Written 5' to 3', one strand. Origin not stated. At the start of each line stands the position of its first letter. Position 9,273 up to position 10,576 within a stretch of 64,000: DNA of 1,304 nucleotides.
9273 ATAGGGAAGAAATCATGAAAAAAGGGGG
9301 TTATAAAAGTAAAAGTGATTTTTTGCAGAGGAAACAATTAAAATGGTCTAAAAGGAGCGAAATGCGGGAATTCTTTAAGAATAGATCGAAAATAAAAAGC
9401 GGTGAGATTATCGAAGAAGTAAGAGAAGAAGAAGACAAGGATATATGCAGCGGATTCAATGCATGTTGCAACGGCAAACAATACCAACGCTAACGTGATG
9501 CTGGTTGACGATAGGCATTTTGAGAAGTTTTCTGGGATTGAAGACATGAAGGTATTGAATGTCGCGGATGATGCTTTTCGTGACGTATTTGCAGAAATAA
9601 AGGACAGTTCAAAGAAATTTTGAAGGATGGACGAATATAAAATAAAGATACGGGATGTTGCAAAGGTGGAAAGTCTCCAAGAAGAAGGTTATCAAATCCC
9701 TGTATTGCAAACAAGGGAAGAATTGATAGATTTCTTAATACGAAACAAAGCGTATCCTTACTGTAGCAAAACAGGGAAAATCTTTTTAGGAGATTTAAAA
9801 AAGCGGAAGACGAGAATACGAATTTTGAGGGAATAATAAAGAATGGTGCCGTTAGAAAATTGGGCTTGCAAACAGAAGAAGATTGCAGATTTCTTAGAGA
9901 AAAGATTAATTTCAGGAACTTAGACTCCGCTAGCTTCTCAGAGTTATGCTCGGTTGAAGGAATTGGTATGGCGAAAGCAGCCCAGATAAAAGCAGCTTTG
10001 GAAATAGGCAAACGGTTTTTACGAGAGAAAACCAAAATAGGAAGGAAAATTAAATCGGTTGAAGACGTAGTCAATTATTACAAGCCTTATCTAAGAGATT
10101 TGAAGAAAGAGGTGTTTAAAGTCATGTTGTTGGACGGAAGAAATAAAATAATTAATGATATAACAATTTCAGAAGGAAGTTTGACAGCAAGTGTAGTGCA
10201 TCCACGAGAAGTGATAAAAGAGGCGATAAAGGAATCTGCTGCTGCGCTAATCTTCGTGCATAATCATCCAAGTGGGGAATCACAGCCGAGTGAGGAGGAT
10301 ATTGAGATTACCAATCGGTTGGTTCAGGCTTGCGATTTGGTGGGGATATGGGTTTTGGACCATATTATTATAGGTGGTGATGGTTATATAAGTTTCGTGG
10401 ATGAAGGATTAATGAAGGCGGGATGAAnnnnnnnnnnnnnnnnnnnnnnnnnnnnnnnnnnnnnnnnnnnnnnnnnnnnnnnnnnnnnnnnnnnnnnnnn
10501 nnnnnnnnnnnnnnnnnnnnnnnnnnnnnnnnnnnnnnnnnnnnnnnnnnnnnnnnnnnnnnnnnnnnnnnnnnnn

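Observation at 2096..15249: AT-rich defense/TA island: ORFan + AbiEi/AbiEii, RadC-OLD, MNT-HEPN and a TPR protein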

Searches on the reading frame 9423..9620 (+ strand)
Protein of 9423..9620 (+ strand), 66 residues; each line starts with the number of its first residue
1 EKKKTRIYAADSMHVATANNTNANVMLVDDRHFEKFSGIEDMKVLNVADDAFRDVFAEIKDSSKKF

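Call 40: search_protein_families(library=pfam, proteins=[window:9423-9620:+], max_evalue=5)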
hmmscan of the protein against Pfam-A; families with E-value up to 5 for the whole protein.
seq(66 aa): 1 family
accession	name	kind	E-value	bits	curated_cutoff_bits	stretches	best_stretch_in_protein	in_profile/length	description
PF01850.27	PIN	-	0.015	16.4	23.6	1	4-37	86-118/120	PIN domain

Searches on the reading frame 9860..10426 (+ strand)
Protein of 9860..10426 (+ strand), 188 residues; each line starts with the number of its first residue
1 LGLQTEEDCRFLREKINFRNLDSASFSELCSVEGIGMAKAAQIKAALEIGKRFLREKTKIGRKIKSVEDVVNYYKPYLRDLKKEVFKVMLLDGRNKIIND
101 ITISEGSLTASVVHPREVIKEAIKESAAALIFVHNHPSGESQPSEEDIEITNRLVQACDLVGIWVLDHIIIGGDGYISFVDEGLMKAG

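Call 4: search_protein_families(library=pfam, proteins=[window:9860-10426:+], max_evalue=0.01)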
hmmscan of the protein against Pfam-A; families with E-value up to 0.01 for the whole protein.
window:9860-10426:+ (188 aa): 4 families
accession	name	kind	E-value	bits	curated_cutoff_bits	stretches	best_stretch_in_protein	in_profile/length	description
PF04002.20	RadC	-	2.2e-46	157.1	22.1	1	64-184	1-121/121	RadC-like JAB domain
PF14464.11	Prok-JAB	-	0.00011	22.5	25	1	114-164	53-95/114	Prokaryotic homologs of the JAB domain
PF00633.29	HHH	-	0.00019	21.6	24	1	24-45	8-29/30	Helix-hairpin-helix motif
PF20582.4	UPF0758_N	-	0.0015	19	27.1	1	11-41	48-77/77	UPF0758 N-terminal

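Call 6: search_protein_families(library=padloc, proteins=[window:9860-10426:+], max_evalue=0.01)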
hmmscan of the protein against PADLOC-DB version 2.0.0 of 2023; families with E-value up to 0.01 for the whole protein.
window:9860-10426:+ (188 aa): 0 families

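Call 7: search_protein_families(library=ncbifam, proteins=[window:9860-10426:+], max_evalue=0.01)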
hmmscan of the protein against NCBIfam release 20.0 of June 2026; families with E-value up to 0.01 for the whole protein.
window:9860-10426:+ (188 aa): 2 families
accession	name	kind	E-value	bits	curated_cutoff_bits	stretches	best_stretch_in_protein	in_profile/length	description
NF000642.1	PRK00024.1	equivalog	7e-62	208.8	180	1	12-184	39-211/212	RadC family protein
TIGR00608.1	radc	subfamily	5.4e-55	186.5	133.85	1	17-184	50-217/218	RadC family protein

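Call 47: search_solved_structures(query=window:9860-10426:+, max_evalue=0.001)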
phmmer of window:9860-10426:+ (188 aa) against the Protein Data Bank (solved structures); distinct sequences matched with E-value up to 0.001: 1.
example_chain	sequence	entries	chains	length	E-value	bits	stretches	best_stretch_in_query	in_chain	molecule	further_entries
2qlc_A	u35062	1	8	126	1.8e-30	109.5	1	62-184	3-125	DNA repair protein radC homolog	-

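Call 71: search_protein_families(library=phrogs, proteins=[window:9860-10426:+], max_evalue=0.01)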
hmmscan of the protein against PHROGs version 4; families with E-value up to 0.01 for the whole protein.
window:9860-10426:+ (188 aa): 1 family
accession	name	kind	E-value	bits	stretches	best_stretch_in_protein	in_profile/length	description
phrog_10276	-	DNA, RNA and nucleotide metabolism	8.9e-37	127.4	1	42-184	5-152/153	DNA repair protein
